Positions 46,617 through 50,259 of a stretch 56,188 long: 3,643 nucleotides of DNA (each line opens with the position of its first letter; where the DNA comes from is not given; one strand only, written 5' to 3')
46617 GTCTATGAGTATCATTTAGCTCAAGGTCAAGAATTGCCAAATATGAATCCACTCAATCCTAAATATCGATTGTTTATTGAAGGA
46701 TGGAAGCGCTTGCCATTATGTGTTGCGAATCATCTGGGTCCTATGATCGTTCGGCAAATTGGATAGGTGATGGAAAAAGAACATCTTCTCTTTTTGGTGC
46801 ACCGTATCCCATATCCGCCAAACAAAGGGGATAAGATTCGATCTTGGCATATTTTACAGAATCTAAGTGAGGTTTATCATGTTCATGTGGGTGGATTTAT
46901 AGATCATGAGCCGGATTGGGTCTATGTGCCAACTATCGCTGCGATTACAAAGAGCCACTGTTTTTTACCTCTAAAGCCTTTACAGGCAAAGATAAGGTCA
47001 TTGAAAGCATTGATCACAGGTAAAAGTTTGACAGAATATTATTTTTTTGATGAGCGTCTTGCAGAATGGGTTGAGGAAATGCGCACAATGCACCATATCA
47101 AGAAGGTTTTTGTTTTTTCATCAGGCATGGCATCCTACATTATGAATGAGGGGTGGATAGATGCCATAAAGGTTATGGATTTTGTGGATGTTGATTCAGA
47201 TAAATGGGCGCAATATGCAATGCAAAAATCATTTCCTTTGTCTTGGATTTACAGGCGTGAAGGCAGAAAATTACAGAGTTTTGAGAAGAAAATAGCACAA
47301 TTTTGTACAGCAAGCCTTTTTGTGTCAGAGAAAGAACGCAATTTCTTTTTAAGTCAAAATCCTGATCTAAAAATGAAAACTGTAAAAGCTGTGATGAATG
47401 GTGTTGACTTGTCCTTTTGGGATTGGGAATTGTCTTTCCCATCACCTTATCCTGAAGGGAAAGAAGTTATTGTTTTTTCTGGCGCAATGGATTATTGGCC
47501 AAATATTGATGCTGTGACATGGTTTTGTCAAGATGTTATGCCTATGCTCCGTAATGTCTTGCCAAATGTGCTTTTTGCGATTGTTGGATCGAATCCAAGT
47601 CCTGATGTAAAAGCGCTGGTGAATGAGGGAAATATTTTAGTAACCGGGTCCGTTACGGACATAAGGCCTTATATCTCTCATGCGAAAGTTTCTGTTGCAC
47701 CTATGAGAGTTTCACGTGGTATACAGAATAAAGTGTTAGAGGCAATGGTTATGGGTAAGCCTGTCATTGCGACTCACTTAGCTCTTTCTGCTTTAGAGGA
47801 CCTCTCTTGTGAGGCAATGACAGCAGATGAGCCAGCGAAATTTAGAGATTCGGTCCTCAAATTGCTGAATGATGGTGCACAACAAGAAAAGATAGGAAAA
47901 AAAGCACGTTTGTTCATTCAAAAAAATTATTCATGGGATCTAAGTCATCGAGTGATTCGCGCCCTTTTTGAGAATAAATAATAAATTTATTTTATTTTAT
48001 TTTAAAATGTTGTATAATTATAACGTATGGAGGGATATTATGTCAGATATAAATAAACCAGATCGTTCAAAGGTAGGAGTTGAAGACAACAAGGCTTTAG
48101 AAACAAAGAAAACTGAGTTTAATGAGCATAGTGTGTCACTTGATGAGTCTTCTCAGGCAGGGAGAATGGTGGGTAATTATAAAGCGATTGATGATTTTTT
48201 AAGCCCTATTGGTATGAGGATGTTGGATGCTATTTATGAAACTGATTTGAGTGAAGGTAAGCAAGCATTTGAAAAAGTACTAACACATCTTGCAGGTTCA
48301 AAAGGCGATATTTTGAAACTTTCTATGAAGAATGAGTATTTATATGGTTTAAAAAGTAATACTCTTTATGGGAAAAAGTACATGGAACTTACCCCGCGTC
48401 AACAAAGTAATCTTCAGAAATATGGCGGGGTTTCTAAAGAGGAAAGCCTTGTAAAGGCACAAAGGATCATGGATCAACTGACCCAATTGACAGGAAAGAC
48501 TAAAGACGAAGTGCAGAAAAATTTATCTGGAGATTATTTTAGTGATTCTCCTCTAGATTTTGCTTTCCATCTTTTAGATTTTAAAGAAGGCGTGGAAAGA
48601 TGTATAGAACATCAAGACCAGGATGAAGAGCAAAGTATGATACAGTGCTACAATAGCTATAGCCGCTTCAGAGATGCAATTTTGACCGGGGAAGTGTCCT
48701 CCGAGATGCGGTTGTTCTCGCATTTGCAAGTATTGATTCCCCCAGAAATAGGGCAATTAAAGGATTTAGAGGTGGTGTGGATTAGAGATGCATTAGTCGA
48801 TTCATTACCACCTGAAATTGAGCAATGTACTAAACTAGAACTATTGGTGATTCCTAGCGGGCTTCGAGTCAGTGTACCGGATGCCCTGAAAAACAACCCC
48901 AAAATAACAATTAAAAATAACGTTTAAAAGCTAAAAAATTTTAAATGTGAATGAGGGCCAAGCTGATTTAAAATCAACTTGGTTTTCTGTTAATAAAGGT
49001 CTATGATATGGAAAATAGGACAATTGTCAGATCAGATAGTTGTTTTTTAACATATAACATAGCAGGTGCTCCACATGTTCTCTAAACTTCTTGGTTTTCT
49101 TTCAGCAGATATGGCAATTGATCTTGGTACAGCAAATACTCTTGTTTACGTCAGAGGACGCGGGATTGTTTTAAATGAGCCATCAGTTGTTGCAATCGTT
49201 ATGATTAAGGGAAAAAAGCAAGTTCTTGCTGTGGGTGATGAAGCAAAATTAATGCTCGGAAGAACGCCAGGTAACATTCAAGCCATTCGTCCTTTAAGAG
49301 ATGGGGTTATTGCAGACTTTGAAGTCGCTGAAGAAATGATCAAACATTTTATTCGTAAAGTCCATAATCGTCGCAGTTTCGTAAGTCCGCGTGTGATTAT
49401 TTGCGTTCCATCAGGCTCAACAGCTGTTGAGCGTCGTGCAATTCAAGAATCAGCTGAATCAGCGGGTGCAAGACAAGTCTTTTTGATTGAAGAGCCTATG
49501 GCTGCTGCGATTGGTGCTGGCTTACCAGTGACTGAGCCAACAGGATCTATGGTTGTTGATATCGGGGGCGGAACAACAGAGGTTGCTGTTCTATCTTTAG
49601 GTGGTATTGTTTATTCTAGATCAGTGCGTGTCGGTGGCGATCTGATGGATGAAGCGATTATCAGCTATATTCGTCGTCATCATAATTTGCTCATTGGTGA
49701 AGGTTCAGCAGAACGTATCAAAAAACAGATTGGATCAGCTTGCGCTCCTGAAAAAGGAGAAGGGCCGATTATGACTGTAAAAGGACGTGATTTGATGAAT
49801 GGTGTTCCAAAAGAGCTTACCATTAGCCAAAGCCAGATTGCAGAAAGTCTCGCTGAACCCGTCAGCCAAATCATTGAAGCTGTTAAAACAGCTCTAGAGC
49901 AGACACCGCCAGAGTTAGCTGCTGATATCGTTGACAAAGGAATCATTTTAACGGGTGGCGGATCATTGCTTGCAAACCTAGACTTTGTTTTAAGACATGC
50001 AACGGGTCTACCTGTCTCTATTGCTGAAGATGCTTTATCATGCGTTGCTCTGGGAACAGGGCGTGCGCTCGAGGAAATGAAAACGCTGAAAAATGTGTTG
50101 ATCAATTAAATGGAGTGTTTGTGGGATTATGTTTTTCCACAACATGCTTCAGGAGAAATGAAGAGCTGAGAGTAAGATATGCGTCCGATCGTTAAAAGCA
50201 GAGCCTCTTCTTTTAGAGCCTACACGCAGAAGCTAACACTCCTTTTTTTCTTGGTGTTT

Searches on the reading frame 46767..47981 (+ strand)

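Call 13: search_protein_families(library=pfam, proteins=[window:46767-47981:+], max_evalue=0.001)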
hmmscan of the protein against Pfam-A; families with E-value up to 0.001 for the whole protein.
window:46767-47981:+ (404 aa): 3 families
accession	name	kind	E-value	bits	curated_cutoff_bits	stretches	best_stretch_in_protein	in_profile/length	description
PF13692.12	Glyco_trans_1_4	-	9.9e-26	91.1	27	1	233-369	2-142/142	Glycosyl transferases group 1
PF00534.26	Glycos_transf_1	-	1.8e-10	41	26.4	1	221-381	4-170/172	Glycosyl transferases group 1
PF13524.12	Glyco_trans_1_2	-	2.2e-05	24.9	25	1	265-391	12-136/144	Glycosyl transferase-like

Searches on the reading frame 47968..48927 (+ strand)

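Call 13: search_protein_families(library=pfam, proteins=[window:47968-48927:+], max_evalue=0.001)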
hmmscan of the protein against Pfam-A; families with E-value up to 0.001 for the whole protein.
window:47968-48927:+ (319 aa): 1 family
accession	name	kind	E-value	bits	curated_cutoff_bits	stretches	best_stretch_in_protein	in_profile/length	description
PF23598.1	LRR_14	-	0.00019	20.8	40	1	257-309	62-112/353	Leucine-rich repeat region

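Call 35: search_protein_families(library=ncbifam, proteins=[window:47968-48927:+], max_evalue=0.00001)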
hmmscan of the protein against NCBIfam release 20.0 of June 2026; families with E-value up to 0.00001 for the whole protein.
window:47968-48927:+ (319 aa): 0 families

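Call 75: search_protein_families(library=ncbifam, proteins=[window:47968-48927:+], max_evalue=0.001)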
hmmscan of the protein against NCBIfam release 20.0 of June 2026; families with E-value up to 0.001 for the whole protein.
window:47968-48927:+ (319 aa): 0 families

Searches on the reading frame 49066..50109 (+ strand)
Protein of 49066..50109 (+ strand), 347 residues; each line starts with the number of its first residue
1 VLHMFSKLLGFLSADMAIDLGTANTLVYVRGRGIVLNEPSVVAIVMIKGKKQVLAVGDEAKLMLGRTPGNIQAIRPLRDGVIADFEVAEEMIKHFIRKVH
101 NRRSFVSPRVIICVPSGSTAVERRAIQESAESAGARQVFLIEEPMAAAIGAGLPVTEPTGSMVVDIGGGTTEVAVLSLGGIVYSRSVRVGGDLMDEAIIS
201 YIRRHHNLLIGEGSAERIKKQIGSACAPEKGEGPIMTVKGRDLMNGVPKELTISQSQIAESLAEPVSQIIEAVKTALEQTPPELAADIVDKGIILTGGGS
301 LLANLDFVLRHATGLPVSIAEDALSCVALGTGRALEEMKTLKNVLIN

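Call 13: search_protein_families(library=pfam, proteins=[window:49066-50109:+], max_evalue=0.001)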
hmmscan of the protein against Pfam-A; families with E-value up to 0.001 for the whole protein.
window:49066-50109:+ (347 aa): 7 families
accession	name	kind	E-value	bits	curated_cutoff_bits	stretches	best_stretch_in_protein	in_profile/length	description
PF06723.19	MreB_Mbl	-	4.8e-152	505.9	27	1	14-342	2-326/327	MreB/Mbl protein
PF14450.12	FtsA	-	1.2e-13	52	31.8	1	162-322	1-112/127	Cell division protein FtsA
PF00012.26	HSP70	-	2.3e-13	49.7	20.6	1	109-330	135-367/599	Hsp70 protein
PF00022.25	Actin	-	4.1e-13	49.1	27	1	39-205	31-190/410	Actin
PF11104.14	PilM_2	-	3.7e-08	33.1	27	0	161-201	182-222/340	Type IV pilus assembly protein PilM;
PF25216.1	Volactin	-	9e-06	25.8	35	1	43-319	48-300/321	Volactin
PF06277.17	EutA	-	0.0003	20.2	27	1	162-212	146-200/475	Ethanolamine utilisation protein EutA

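Call 30: list_cluster_members(proteins=[window:49066-50109:+, window:5068-5406:-, window:6764-7921:+, window:3670-4989:-, window:1204-2469:-, window:15617-16849:-, window:37824-38819:-, window:7918-9414:+, window:51610-53442:+, window:35576-36619:+])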
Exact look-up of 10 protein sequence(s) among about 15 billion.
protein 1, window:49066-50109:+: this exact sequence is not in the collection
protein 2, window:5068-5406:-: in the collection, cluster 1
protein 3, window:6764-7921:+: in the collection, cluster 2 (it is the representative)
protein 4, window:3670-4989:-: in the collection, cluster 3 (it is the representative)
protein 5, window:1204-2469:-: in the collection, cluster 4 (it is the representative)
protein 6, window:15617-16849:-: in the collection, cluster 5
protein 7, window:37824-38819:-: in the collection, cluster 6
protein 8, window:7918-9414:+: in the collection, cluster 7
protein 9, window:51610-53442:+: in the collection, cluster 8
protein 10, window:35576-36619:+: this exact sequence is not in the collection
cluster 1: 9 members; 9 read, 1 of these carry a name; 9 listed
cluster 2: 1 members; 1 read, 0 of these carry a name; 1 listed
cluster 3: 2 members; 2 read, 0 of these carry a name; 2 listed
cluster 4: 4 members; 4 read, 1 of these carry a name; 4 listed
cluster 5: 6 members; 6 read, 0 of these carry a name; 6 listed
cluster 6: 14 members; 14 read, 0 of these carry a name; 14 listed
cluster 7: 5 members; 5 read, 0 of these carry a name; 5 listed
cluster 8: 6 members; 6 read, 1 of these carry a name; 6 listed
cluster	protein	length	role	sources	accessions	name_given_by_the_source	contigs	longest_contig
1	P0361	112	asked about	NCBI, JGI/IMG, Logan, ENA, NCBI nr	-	-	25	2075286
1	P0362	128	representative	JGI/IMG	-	ferredoxin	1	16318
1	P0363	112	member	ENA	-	-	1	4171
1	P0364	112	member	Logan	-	-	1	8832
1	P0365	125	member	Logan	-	-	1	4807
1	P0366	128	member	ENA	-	-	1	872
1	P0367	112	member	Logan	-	-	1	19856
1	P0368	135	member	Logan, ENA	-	-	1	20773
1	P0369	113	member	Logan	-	-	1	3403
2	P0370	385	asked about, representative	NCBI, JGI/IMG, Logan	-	-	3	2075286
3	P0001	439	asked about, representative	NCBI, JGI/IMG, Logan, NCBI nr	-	-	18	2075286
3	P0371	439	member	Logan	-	-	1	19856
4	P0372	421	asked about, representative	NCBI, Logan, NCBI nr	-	-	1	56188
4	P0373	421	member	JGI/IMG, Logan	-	type III secretion system YscQ/HrcQ family protein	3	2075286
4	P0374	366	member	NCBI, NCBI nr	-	-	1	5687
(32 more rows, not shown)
